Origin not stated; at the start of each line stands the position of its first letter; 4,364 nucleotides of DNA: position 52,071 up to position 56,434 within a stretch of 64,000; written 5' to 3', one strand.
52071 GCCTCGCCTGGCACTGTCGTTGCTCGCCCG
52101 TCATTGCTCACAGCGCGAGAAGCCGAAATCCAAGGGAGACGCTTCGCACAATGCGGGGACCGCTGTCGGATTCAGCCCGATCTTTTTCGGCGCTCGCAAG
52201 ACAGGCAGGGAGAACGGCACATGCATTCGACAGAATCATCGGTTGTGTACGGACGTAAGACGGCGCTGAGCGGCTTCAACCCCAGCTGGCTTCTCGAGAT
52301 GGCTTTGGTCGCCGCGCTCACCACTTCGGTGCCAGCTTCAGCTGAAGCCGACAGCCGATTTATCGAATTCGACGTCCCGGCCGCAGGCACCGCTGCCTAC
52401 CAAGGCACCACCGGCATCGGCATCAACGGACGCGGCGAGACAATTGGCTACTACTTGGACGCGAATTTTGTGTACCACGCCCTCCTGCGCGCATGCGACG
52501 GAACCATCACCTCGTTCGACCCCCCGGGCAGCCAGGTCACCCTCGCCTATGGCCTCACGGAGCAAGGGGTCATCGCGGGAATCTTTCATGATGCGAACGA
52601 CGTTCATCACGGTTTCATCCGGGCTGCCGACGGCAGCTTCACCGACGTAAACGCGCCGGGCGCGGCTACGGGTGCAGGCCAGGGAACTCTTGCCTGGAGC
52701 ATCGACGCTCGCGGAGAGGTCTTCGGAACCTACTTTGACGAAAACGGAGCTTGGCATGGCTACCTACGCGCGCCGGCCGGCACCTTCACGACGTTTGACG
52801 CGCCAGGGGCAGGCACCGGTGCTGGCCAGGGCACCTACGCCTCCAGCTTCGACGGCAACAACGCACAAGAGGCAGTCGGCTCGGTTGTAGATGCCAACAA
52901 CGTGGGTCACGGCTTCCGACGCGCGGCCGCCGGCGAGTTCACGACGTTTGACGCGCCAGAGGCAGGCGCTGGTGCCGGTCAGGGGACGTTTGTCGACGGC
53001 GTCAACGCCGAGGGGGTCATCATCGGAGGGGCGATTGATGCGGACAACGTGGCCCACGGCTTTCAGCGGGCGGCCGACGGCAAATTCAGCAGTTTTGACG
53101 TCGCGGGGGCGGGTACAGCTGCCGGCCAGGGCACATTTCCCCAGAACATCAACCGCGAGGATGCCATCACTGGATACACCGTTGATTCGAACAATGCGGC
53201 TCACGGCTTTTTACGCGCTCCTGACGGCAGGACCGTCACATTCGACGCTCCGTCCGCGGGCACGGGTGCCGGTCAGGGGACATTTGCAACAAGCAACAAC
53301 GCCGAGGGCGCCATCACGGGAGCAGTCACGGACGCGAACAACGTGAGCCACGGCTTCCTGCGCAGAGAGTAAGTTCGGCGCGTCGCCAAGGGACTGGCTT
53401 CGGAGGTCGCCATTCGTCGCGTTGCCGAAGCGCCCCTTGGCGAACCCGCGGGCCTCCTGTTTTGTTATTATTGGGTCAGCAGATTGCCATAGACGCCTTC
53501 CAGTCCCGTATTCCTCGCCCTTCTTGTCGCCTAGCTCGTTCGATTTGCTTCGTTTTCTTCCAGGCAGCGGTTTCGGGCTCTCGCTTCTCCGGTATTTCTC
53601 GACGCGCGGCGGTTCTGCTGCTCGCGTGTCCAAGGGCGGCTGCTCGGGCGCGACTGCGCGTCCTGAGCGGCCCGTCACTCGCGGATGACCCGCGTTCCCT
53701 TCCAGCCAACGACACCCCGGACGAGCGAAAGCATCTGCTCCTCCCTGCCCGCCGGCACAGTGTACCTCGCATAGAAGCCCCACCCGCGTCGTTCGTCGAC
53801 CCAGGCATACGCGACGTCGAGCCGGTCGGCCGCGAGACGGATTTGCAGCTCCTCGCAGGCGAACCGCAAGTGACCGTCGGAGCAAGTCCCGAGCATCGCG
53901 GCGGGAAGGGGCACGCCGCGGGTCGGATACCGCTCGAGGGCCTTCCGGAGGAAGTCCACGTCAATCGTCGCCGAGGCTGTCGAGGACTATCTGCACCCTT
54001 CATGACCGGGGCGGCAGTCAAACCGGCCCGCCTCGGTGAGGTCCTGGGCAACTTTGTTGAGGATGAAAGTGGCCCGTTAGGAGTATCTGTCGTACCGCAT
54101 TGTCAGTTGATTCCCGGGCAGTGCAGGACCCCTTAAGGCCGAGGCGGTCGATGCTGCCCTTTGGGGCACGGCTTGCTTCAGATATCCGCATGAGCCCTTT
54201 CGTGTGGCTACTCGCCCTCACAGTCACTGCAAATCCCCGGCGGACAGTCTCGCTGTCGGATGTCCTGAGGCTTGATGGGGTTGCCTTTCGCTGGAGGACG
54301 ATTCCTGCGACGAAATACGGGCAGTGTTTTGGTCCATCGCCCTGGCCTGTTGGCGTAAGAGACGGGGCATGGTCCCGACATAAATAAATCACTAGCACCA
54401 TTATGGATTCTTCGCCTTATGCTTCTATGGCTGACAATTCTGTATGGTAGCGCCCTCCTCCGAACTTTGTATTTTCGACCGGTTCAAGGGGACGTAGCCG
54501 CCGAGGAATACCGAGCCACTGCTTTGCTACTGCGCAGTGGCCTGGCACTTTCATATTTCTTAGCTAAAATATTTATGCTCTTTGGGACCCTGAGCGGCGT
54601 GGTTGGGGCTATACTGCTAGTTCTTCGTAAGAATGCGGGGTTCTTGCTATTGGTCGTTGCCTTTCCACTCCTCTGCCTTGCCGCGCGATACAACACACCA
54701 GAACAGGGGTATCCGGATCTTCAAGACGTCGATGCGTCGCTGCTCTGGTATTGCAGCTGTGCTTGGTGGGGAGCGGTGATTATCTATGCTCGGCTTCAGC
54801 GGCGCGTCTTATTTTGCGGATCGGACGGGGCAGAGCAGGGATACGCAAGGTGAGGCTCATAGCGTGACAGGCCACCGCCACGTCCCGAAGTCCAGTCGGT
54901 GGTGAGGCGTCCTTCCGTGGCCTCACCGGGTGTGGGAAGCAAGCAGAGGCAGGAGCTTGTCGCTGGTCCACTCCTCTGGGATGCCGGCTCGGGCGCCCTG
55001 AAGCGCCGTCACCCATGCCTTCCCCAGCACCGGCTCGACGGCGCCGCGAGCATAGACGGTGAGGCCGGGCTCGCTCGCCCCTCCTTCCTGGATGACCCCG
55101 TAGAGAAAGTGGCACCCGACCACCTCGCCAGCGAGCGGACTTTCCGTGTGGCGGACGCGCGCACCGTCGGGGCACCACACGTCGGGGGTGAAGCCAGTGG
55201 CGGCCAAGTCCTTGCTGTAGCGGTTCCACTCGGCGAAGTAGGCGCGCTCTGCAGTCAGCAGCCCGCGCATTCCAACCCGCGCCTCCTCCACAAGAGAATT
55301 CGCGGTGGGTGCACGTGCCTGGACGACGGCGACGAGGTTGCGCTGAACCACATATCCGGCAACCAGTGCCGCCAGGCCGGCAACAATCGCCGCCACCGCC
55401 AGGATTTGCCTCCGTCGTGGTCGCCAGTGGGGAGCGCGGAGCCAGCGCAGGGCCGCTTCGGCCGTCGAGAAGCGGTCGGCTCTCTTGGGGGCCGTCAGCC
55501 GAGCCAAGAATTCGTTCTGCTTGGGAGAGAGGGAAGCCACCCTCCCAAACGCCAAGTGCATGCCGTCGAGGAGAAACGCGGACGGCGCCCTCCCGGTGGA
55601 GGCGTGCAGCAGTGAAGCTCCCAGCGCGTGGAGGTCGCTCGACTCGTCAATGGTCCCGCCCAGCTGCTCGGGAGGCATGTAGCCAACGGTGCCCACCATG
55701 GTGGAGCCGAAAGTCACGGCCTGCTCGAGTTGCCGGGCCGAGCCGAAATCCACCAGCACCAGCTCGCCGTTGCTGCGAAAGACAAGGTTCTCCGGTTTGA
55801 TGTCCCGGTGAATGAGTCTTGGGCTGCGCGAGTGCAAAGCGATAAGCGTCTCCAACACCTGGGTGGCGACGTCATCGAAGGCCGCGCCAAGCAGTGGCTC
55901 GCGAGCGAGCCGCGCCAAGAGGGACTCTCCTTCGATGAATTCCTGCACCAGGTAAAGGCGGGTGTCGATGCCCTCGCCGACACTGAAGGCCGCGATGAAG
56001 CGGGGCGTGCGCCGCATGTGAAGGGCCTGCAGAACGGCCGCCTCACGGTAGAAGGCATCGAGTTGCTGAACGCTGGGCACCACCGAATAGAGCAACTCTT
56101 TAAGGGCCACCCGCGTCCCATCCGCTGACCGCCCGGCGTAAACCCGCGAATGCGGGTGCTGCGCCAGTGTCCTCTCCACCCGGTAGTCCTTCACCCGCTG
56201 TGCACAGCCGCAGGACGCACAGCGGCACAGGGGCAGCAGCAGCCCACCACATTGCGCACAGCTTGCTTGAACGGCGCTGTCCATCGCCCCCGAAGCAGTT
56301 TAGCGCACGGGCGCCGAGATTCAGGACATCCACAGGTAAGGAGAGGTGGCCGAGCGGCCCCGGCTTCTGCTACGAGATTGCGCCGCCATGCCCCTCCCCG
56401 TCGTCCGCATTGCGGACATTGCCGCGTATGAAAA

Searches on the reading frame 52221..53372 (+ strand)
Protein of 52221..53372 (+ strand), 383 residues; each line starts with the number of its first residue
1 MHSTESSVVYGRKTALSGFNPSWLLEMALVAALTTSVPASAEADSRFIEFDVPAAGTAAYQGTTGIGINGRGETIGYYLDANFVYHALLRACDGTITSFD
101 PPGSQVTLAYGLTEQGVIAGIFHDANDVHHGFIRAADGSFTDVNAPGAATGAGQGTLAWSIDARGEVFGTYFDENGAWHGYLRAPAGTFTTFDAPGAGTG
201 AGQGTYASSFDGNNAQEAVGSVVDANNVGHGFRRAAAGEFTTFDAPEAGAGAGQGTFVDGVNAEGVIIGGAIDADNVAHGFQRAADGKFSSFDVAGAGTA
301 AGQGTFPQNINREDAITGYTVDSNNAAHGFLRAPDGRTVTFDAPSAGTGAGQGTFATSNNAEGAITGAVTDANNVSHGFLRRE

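Call 10: search_protein_families(library=pfam, proteins=[window:52221-53372:+], max_evalue=0.01)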
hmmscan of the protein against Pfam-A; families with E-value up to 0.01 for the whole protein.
window:52221-53372:+ (383 aa): 0 families

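Call 12: find_homologous_proteins(query=window:52221-53372:+)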
Query window:52221-53372:+ (383 aa): 3507 proteins with E <= 0.001 among 8000 candidates; the best 120 are listed.
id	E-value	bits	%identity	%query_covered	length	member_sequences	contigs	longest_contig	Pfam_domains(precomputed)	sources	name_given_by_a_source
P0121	8.3e-152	524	46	88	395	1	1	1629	-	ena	-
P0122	4.6e-134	465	47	90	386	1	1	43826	-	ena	-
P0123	4.1e-130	452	49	94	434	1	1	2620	-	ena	-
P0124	1.1e-120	421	46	94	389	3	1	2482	-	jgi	jgi:hypothetical protein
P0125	1.5e-120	421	45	87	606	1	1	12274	PF22073.3,PF15780.12,PF12371.15,PF22544.3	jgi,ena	-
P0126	1.5e-110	388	43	93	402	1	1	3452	-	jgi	jgi:hypothetical protein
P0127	1.4e-108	381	48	94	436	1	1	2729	-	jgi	jgi:predicted membrane protein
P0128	8.0e-108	379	56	87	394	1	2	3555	-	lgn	-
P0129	1.3e-107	378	39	94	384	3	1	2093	-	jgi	jgi:hypothetical protein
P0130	3.3e-105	370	46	89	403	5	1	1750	-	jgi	jgi:hypothetical protein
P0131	1.2e-104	368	51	94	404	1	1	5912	-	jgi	-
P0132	1.7e-104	368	42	93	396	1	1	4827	-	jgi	jgi:hypothetical protein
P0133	3.5e-104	367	44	93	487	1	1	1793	-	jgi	-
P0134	1.2e-103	365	46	94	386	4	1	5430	-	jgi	-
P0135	1.5e-103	365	48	93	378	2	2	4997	-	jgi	-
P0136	1.6e-103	365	52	83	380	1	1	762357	-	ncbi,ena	-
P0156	2.6e-94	334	50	97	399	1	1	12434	-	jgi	jgi:hypothetical protein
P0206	1.5e-87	312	51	88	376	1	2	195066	-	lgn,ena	-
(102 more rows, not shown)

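Call 24: search_protein_families(library=ncbifam, proteins=[window:52221-53372:+], max_evalue=0.01)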
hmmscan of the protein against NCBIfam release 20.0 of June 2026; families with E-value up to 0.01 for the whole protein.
window:52221-53372:+ (383 aa): 0 families

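Call 31: find_encoding_contigs(protein=P0128, flank=5000, max_places=2)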
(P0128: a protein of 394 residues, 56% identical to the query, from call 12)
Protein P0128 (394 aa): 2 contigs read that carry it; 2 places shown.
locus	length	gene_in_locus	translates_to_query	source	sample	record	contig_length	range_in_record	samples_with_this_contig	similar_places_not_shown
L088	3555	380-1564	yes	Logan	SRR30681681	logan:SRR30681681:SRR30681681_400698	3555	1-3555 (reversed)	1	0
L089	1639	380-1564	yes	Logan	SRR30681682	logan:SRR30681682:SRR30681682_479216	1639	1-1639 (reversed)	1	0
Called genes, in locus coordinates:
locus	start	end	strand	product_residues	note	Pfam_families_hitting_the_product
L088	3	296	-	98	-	?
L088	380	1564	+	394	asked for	-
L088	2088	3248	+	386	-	-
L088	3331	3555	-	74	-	?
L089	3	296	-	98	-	?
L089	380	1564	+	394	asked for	-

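Call 32: find_encoding_contigs(protein=P0156, flank=8000, max_places=2)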
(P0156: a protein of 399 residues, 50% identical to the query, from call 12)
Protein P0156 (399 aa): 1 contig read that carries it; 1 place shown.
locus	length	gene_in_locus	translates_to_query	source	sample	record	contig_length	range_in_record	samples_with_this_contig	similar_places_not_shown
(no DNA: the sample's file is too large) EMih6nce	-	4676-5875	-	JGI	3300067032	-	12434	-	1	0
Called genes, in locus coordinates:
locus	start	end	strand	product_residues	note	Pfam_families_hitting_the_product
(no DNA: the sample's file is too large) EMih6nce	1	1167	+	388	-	?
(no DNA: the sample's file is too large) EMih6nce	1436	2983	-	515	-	PF00498:FHA, PF16697:Yop-YscD_cpl (weak), PF00158:Sigma54_activat, PF14532:Sigma54_activ_2, PF07728:AAA_5 (weak), PF25601:AAA_lid_14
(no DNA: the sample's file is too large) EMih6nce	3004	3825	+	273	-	PF00561:Abhydrolase_1, PF12697:Abhydrolase_6, PF12146:Hydrolase_4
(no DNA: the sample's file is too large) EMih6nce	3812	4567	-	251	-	-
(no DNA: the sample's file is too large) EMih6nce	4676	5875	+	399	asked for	-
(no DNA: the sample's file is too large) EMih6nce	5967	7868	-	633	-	PF16697:Yop-YscD_cpl, PF00498:FHA, PF00158:Sigma54_activat, PF13191:AAA_16 (weak), PF14532:Sigma54_activ_2, PF25601:AAA_lid_14, PF02954:HTH_8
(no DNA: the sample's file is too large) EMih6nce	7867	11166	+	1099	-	PF00069:Pkinase, PF07714:PK_Tyr_Ser-Thr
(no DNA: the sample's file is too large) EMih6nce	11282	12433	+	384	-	?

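Call 50: predict_structure(alignment_id=A5)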
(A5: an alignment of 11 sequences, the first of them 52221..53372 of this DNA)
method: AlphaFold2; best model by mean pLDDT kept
length: 383 residues; sequences in the alignment: 11
mean_pLDDT: 88.5   pTM: 0.82
mean pLDDT of the five models: 88.5, 88.1, 87.7, 87.2, 86.4
residues with pLDDT >= 90: 294; 70-90: 36; 50-70: 24; < 50: 29
segments of 3 or more residues with pLDDT < 50: 4-20, 35-42
pLDDT, mean of each block of 10 residues (from residue 1): 37 40 62 50 76 96 95 95 97 95 96 92 96 95 96 94 90 95 94 96 86 64 98 90 96 96 90 98 94 97 96 93 98 94 97 96 94 98 89
secondary structure, 60 per line:
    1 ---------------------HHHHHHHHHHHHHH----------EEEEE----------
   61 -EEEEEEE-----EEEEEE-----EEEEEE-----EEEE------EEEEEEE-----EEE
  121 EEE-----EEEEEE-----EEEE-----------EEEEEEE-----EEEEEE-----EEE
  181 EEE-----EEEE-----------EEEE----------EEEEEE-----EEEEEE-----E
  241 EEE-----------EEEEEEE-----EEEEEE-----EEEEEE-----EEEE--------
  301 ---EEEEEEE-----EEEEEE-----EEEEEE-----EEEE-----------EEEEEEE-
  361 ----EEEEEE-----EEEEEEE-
elements in order: H22-35 E46-50 E62-68 E74-79 E85-90 E96-99 E106-112 E118-123 E129-134 E140-143 E155-161 E167-172 E178-183 E189-192 E204-207 E218-223 E229-234 E240-243 E255-261 E267-272 E278-283 E289-292 E304-310 E316-321 E327-332 E338-341 E353-359 E365-370 E376-382

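Call 54: fold_search(model_id=the predicted structure, library=pdb)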
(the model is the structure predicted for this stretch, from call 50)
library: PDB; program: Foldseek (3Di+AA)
matches with E <= 10: 822; with E <= 0.001: 109
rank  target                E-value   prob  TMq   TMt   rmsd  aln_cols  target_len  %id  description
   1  7fh7                  6.1e-10  1.00  0.54  0.35   5.6       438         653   14  Friedel-Crafts alkylation enzyme CylK mutant Y37F (released 2022-02-16)
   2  7fh6                  7.0e-10  1.00  0.55  0.35   5.5       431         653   13  Friedel-Crafts alkylation enzyme CylK (released 2022-02-16)
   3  7ron                  8.5e-10  1.00  0.53  0.35   5.9       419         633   14  Crystal structure of the Friedel-Crafts alkylating enzyme CylK from Cylindospermum licheniforme (released 2022-03-23)
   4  7fh8                  1.2e-09  1.00  0.54  0.35   5.5       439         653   13  Friedel-Crafts alkylation enzyme CylK mutant H391A (released 2022-02-16)
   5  6ren_A                1.8e-07  1.00  0.44  0.61   5.8       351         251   14  Crystal structure of 3fPizza6-SH with Zn2+ (released 2019-07-31)
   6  6f0t_A                3.0e-07  1.00  0.43  0.60   5.7       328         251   14  Crystal structure of Pizza6-SFW (released 2018-03-21)
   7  5mxe                  4.9e-07  1.00  0.46  0.50   5.4       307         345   11  Photorhabdus asymbiotica lectin (PHL) in free form (released 2017-08-09)
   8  6rej                  5.9e-07  1.00  0.44  0.62   5.8       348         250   14  Crystal structure of Pizza6-SH with Zn2+ (released 2019-07-31)
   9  8q83_C                7.1e-07  1.00  0.55  0.61   5.6       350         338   13  Photorhabdus laumondii lectin PLL5 in complex with alpha-methyl-fucoside (released 2025-03-05)
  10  6rg2_B                7.8e-07  1.00  0.55  0.60   5.8       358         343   10  Photorhabdus laumondii lectin PLL2 in complex with 3-O-methyl-D-glucose (released 2020-07-01)
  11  6rg2_A                9.0e-07  1.00  0.55  0.60   6.1       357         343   10  Photorhabdus laumondii lectin PLL2 in complex with 3-O-methyl-D-glucose (released 2020-07-01)
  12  8q83_B                1.1e-06  1.00  0.54  0.59   6.0       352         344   14  Photorhabdus laumondii lectin PLL5 in complex with alpha-methyl-fucoside (released 2025-03-05)
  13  6t96                  1.5e-06  1.00  0.52  0.56   9.7       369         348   10  Photorhabdus laumondii subsp. laumondii lectin PLL3 (released 2019-12-25)
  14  6qsf_A                1.8e-06  1.00  0.44  0.62   5.8       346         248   14  Crystal structure of Pizza6S in the presence of Keggin (STA) (released 2020-03-18)
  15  8q83_A                2.0e-06  1.00  0.55  0.59   6.0       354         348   14  Photorhabdus laumondii lectin PLL5 in complex with alpha-methyl-fucoside (released 2025-03-05)
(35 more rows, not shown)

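Call 68: find_encoding_contigs(protein=P0136, flank=8000, max_places=1)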
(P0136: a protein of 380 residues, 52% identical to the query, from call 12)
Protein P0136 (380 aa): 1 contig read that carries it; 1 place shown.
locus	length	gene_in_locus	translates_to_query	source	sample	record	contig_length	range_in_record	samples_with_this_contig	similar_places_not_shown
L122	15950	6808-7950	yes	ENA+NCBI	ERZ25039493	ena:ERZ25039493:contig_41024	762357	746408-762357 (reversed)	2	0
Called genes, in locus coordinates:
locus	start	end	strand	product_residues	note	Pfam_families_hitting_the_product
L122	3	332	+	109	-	?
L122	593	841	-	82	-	-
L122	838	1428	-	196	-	PF00239:Resolvase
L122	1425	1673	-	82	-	-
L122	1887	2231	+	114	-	-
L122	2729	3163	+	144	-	-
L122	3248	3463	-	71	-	-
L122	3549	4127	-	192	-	-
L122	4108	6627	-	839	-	PF00486:Trans_reg_C, PF13428:TPR_14 (faint), PF00069:Pkinase, PF01636:APH (faint), PF07714:PK_Tyr_Ser-Thr, PF03109:ABC1 (weak), PF07714:PK_Tyr_Ser-Thr (weak), PF13432:TPR_16 (weak), +4 more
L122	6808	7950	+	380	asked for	-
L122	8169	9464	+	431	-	-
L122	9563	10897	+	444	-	-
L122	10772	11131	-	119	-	-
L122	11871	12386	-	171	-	-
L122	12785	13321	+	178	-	-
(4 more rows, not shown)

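Call 69: find_encoding_contigs(protein=P0206, flank=8000, max_places=1)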
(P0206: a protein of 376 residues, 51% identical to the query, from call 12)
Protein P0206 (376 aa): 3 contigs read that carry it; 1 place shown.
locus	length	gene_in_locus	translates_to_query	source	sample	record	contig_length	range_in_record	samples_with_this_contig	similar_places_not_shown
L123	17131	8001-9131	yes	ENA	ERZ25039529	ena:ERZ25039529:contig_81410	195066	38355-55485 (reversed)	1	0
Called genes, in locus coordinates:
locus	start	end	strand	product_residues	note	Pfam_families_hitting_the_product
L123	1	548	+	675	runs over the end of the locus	PF26549:Tricorn_N (faint), PF26550:Tricorn_2nd (faint), PF02897:Peptidase_S9_N (faint), PF25174:Beta-prop_THOC3 (faint)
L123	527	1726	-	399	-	PF01582:TIR (weak), PF13676:TIR_2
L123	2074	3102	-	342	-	PF03446:NAD_binding_2 (weak), PF03807:F420_oxidored (weak), PF07991:KARI_N, PF01450:KARI_C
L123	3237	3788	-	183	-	PF01842:ACT, PF22629:ACT_AHAS_ss, PF13710:ACT_5, PF10369:ALS_ss_C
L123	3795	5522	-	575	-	PF02776:TPP_enzyme_N, PF00205:TPP_enzyme_M, PF02775:TPP_enzyme_C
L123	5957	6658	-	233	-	-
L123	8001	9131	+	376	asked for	-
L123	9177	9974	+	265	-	-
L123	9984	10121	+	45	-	-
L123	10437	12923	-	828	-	PF02861:Clp_N, PF00004:AAA, PF17871:AAA_lid_9, PF00158:Sigma54_activat, PF00004:AAA, PF07724:AAA_2, PF07728:AAA_5, PF10431:ClpB_D2-small, +8 more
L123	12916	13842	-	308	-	PF00005:ABC_tran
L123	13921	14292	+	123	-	-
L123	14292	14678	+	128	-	-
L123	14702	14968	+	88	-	PF14489:QueF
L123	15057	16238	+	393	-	PF00083:Sugar_tr (weak), PF07690:MFS_1, PF03137:OATP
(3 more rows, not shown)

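Call 77: list_cluster_members(proteins=[P0001, window:52221-53372:+, window:50250-51980:+, window:43913-44398:-])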
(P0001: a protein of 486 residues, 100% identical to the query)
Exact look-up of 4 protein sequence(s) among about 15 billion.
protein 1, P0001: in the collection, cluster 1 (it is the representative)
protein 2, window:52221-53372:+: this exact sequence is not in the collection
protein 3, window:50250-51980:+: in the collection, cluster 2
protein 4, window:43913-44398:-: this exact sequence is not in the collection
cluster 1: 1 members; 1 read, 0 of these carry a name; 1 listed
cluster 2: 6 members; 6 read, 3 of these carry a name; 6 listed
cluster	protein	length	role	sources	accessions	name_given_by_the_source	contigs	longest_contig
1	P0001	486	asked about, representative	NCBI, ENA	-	-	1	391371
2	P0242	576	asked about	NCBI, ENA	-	-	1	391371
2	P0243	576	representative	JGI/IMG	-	two-component system, NtrC family, response regulator AtoC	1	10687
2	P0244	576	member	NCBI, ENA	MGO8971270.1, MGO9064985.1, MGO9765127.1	MAG: sigma 54-interacting transcriptional regulator [Myxococcaceae bacterium]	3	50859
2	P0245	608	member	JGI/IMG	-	two-component system, NtrC family, response regulator AtoC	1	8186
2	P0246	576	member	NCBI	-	-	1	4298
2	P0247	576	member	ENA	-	-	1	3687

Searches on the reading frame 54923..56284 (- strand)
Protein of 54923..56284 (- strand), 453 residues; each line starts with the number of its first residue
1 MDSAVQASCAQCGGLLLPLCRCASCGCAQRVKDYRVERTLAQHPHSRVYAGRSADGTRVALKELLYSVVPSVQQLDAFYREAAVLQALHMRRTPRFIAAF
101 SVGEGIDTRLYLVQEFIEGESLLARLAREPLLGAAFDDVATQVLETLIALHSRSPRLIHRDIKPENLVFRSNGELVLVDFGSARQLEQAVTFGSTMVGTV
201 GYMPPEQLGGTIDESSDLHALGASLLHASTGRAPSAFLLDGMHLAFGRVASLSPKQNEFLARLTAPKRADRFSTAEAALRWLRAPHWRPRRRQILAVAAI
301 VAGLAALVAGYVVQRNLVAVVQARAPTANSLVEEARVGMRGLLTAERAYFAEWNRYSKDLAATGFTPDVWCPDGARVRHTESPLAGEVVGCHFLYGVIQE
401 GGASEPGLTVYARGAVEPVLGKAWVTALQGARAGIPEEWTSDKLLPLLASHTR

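Call 10: search_protein_families(library=pfam, proteins=[window:54923-56284:-], max_evalue=0.01)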
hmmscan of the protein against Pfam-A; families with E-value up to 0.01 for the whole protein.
window:54923-56284:- (453 aa): 5 families
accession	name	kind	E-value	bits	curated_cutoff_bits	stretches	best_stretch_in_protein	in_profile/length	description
PF00069.31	Pkinase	-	1.3e-30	107.1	31.7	1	44-276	11-256/263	Protein kinase domain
PF07714.23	PK_Tyr_Ser-Thr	-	1.6e-12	47.7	23.1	1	38-233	5-203/258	Protein tyrosine and serine/threonine kinase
PF01636.29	APH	-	1.6e-07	31.8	23.2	1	130-184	137-198/239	Phosphotransferase enzyme family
PF03109.22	ABC1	-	2e-06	27.6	22.9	1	78-189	110-220/244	ABC1 atypical kinase-like domain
PF11239.13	DUF3040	-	0.00027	21.5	24.7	1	283-321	35-73/84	Protein of unknown function (DUF3040)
